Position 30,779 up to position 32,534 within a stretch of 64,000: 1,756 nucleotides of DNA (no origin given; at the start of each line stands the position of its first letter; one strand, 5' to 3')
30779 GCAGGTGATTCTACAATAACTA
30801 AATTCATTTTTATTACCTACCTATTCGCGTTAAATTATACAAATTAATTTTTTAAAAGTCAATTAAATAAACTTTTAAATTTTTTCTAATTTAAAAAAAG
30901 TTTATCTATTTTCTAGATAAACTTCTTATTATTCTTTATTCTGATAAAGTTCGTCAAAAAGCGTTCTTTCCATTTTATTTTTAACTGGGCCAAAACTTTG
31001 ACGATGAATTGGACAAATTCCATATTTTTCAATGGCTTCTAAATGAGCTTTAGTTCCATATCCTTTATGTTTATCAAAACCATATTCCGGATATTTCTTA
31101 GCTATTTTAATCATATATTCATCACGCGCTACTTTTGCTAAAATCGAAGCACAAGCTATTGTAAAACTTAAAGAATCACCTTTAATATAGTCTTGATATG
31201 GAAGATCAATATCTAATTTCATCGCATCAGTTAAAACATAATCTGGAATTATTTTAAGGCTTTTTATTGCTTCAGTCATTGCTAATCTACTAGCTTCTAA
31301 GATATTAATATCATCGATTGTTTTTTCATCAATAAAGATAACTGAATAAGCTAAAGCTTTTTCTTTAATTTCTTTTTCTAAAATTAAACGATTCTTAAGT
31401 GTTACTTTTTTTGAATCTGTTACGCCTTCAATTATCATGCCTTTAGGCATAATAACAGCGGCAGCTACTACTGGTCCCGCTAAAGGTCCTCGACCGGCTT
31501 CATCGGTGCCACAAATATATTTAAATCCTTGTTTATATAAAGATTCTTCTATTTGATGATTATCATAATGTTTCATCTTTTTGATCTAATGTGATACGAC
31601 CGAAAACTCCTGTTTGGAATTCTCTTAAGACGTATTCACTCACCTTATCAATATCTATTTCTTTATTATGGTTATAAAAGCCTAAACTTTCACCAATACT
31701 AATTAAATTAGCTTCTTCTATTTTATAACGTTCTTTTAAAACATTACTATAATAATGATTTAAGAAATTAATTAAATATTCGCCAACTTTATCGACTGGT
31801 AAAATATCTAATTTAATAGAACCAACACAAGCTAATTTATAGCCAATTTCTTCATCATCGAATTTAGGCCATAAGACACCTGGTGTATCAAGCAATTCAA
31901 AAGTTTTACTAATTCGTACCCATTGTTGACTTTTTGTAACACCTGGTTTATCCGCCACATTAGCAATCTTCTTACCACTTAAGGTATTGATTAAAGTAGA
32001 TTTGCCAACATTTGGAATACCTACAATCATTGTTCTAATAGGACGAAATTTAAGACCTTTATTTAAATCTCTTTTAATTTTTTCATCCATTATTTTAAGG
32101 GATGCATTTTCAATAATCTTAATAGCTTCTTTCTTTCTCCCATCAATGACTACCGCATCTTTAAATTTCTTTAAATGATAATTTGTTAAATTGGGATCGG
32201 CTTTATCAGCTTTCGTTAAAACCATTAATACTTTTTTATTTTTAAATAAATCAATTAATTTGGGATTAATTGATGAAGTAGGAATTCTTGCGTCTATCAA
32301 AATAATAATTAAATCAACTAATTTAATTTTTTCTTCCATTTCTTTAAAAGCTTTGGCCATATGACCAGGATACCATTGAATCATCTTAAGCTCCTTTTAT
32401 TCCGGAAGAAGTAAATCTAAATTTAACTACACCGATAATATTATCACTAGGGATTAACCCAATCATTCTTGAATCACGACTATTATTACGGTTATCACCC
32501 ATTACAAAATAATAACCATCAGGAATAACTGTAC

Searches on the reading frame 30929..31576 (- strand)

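Call 8: search_protein_families(library=pfam, proteins=[window:30929-31576:-])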
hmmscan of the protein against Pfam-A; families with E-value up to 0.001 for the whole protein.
window:30929-31576:- (215 aa): 1 family
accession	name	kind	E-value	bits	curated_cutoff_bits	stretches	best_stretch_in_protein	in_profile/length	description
PF01351.25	RNase_HII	-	1.8e-40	139.4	25.8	1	22-196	1-197/199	Ribonuclease HII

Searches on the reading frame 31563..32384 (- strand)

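Call 8: search_protein_families(library=pfam, proteins=[window:31563-32384:-])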
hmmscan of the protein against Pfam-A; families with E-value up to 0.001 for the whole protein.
window:31563-32384:- (273 aa): 4 families
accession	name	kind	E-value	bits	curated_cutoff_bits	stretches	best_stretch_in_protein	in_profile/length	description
PF01926.29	MMR_HSR1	-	2.2e-21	76.5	21.9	1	118-198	2-84/113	50S ribosome-binding GTPase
PF02421.24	FeoB_N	-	5.1e-10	39.5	27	1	118-180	3-69/156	Ferrous iron transport protein B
PF03193.22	RsgA_GTPase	-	1.8e-05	25.1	30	1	34-170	37-168/174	RsgA GTPase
PF10662.15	PduV-EutP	-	0.00015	22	21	0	23-68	64-109/143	Ethanolamine utilisation - propanediol utilisation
